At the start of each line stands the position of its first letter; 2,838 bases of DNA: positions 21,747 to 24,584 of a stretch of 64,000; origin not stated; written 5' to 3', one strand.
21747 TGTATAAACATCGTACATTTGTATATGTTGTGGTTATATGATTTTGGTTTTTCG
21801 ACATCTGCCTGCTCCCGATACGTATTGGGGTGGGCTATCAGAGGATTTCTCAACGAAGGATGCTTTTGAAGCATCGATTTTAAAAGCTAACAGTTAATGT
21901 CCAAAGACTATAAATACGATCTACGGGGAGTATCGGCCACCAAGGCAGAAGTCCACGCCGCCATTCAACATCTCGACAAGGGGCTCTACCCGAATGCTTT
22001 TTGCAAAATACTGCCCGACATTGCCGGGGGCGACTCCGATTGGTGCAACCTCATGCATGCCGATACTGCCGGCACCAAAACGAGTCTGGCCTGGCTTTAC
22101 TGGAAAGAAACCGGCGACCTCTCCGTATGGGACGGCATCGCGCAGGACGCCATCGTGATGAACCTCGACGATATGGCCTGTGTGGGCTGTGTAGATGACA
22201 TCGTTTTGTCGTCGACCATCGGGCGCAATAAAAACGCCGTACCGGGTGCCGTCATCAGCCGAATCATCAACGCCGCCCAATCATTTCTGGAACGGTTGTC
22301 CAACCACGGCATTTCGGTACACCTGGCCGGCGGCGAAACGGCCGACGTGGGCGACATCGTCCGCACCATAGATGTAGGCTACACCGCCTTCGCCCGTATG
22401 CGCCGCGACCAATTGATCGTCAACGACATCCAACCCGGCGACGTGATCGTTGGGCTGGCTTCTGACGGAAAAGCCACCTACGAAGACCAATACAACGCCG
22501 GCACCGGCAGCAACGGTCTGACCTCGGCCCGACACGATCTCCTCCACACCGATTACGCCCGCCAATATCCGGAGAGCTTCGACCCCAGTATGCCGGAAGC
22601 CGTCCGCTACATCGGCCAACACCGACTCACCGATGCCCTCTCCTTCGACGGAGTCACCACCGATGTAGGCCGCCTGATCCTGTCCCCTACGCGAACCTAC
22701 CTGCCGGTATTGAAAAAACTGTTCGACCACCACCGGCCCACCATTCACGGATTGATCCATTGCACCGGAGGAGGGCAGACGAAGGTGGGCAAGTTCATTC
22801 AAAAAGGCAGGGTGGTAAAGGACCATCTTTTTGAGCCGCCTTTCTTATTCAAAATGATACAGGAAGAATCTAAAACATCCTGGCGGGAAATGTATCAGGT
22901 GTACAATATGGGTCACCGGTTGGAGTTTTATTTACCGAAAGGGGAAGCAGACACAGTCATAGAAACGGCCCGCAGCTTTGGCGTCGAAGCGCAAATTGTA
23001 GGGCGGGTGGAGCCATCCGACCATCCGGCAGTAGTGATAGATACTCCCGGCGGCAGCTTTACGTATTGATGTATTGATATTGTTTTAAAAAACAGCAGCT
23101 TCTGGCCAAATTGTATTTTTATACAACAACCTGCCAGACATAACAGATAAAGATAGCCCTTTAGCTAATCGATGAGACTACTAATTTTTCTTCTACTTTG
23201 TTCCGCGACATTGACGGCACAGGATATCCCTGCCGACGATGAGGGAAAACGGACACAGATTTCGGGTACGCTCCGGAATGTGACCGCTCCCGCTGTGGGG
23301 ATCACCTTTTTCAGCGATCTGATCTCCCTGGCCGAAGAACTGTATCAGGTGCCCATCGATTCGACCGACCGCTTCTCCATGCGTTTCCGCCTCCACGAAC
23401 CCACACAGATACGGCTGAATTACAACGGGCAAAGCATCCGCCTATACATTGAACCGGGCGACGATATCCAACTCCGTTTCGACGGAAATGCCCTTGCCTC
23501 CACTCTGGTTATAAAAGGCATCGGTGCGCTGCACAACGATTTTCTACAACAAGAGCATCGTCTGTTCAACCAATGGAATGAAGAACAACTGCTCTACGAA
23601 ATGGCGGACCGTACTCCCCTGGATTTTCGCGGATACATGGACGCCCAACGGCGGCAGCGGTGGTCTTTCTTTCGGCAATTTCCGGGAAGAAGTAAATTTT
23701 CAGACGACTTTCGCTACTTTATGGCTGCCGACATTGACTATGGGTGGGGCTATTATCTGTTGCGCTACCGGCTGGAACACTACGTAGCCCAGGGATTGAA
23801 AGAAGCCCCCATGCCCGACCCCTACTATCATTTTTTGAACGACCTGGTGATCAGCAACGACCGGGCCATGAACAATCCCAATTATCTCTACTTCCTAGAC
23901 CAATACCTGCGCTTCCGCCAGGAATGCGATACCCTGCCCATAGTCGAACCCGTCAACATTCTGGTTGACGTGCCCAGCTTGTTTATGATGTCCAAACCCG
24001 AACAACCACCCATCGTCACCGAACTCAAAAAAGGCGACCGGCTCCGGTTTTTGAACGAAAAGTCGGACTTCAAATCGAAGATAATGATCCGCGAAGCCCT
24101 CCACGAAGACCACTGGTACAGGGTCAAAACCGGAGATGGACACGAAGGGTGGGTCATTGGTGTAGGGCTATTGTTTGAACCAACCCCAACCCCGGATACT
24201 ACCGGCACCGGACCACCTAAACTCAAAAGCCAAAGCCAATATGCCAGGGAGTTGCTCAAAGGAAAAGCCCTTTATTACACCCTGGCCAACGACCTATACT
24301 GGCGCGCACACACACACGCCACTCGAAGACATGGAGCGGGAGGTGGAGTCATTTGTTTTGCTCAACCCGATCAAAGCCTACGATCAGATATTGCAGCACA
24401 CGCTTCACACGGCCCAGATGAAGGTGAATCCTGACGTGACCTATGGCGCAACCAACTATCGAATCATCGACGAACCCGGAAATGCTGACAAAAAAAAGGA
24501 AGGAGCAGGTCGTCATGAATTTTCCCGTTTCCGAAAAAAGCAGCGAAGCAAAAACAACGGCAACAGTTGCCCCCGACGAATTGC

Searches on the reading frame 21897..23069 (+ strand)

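Call 78: search_protein_families(library=pfam, proteins=[window:21897-23069:+])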
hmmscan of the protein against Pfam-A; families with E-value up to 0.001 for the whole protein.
window:21897-23069:+ (390 aa): 2 families
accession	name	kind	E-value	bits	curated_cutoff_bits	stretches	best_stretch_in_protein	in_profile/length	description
PF00586.29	AIRS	-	1e-09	39.2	24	1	48-166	12-110/112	AIR synthase related protein, N-terminal domain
PF02769.27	AIRS_C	-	4.7e-09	37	23.1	1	179-381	1-155/156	AIR synthase related protein, C-terminal domain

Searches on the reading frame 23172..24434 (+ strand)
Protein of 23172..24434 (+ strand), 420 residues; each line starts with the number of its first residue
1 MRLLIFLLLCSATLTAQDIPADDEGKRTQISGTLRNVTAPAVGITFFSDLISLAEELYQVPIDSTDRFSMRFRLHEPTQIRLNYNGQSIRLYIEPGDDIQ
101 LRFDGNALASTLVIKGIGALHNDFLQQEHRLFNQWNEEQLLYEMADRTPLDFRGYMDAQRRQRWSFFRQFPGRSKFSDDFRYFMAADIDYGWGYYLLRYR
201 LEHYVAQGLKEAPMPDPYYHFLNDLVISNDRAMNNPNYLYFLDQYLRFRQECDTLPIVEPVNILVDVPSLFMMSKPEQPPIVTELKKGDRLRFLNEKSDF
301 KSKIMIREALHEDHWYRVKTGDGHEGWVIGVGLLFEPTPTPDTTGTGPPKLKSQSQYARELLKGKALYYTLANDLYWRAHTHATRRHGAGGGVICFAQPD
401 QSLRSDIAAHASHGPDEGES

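Call 78: search_protein_families(library=pfam, proteins=[window:23172-24434:+])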
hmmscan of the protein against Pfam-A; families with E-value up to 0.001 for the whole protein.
window:23172-24434:+ (420 aa): 1 family
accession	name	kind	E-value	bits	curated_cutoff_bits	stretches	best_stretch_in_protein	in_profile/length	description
PF08239.17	SH3_3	-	2.4e-05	24.8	27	1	280-329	14-49/54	Bacterial SH3 domain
